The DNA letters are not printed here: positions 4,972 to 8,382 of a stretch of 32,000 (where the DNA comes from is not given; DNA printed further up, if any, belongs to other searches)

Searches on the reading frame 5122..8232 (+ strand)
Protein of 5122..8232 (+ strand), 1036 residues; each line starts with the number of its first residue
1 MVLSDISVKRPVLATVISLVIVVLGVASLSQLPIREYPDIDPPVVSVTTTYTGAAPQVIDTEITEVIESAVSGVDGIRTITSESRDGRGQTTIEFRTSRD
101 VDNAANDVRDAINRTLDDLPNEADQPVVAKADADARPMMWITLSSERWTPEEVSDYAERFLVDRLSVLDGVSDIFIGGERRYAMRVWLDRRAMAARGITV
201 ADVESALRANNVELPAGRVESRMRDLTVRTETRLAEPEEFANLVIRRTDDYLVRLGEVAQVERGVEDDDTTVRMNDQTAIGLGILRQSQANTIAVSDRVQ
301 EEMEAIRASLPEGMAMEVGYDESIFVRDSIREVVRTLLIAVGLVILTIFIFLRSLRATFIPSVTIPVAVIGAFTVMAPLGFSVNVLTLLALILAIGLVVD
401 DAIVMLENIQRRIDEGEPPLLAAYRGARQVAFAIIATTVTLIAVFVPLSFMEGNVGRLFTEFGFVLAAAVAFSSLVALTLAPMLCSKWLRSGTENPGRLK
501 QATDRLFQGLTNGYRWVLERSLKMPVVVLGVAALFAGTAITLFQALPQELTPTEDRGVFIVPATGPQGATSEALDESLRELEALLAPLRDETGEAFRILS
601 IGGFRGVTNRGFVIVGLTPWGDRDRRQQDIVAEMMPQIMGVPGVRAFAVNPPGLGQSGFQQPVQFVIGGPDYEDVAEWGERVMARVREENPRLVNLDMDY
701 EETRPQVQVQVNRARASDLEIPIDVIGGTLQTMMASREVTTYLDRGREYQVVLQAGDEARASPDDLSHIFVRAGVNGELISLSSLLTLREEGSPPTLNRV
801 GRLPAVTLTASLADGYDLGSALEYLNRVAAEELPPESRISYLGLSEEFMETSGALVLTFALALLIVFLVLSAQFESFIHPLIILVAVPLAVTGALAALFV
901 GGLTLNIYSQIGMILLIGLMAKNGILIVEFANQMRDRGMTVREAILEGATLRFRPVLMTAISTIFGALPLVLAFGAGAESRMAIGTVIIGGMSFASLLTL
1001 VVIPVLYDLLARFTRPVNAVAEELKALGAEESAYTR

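Call 49: search_protein_families(library=pfam, proteins=[window:5122-8232:+], max_evalue=0.00001)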
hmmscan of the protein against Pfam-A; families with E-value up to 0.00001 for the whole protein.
window:5122-8232:+ (1036 aa): 2 families
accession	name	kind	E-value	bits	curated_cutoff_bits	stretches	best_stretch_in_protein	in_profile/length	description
PF00873.25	ACR_tran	-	3.4e-298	992.2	28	1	4-1010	2-1020/1021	AcrB/AcrD/AcrF family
PF03176.21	MMPL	-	3.2e-13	49.8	20.5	1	276-501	84-315/333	MMPL family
